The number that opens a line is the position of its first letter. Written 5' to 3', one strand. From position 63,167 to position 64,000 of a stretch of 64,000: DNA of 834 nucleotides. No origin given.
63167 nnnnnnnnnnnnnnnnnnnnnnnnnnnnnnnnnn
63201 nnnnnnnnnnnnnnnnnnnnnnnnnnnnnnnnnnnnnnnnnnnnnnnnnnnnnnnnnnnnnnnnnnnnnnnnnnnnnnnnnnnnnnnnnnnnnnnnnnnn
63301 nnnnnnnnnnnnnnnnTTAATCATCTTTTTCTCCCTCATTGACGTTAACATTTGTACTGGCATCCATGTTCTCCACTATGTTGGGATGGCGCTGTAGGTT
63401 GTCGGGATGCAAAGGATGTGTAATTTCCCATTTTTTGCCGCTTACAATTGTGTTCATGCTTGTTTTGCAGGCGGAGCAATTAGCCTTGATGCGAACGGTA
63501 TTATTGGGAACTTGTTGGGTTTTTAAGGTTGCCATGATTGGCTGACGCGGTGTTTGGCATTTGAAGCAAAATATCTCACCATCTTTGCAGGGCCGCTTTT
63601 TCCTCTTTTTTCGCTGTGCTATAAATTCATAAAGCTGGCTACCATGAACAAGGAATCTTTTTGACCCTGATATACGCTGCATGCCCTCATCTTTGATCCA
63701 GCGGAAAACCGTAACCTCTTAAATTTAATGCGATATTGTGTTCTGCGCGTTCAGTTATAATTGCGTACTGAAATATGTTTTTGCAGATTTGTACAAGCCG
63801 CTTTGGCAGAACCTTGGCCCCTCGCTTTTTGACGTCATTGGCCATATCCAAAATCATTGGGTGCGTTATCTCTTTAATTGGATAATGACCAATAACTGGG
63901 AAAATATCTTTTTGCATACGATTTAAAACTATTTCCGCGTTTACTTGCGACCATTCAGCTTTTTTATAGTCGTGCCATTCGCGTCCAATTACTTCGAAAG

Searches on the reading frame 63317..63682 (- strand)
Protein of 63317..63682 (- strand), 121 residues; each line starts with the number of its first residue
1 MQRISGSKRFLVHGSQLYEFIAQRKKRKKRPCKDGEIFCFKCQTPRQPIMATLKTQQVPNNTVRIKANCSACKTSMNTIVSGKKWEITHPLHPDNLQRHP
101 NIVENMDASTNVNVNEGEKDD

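Call 3: search_protein_families(library=pfam, proteins=[window:63317-63682:-], max_evalue=1)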
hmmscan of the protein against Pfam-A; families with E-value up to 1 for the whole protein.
window:63317-63682:- (121 aa): 4 families
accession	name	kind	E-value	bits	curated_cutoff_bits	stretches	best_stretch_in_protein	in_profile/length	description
PF18930.5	DUF5679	-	0.079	13.6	27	1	39-79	2-40/40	Domain of unknown function (DUF5679)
PF12773.13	DZR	-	0.29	11.8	27.3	1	31-76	7-34/45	Double zinc ribbon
PF13248.11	Zn_ribbon_3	-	0.72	9.9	27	0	31-44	11-24/26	zinc-ribbon domain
PF01485.27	IBR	-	0.74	10.4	24.3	1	24-46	36-59/65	IBR domain, a half RING-finger domain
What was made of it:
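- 63317..63682 (-): Small Cys-rich (zinc-ribbon-like) ORF that travels with the recombinase-mod-res module. Only weak Zn-ribbon Pfam hits (call 3).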

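Call 4: search_protein_families(library=ncbifam, proteins=[window:63317-63682:-], max_evalue=1)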
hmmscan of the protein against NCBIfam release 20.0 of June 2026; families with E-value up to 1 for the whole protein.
window:63317-63682:- (121 aa): 0 families

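Call 5: search_protein_families(library=padloc, proteins=[window:63317-63682:-], max_evalue=1)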
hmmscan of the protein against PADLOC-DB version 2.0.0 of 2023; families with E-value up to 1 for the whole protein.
window:63317-63682:- (121 aa): 0 families

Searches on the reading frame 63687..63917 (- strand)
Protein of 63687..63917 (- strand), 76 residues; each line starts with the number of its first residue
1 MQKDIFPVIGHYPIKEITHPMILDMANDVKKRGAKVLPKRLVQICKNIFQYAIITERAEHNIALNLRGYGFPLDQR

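Call 3: search_protein_families(library=pfam, proteins=[window:63687-63917:-], max_evalue=1)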
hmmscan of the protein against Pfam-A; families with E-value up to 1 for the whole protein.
window:63687-63917:- (76 aa): 2 families
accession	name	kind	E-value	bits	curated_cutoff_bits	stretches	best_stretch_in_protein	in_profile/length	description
PF22022.2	Phage_int_M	-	2e-17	63.6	27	1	1-68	28-95/96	Phage integrase central domain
PF14659.12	Phage_int_SAM_3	-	0.046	14.4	22.6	1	3-27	31-55/58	Phage integrase, N-terminal SAM-like domain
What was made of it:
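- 63651..63998 (-): Remnant of a P4-type integrase, covering aa 79-192 of 388. It has an in-frame stop and no catalytic domain, and its N-terminus runs off the window end. Pfam Phage_int_M, E 2e-17 (call 3).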

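Call 4: search_protein_families(library=ncbifam, proteins=[window:63687-63917:-], max_evalue=1)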
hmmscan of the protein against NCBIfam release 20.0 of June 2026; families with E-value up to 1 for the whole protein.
window:63687-63917:- (76 aa): 1 family
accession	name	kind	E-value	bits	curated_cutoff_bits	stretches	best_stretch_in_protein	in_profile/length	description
NF007246.0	PRK09692.1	domain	0.00028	19.7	434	1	2-56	135-189/413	integrase domain-containing protein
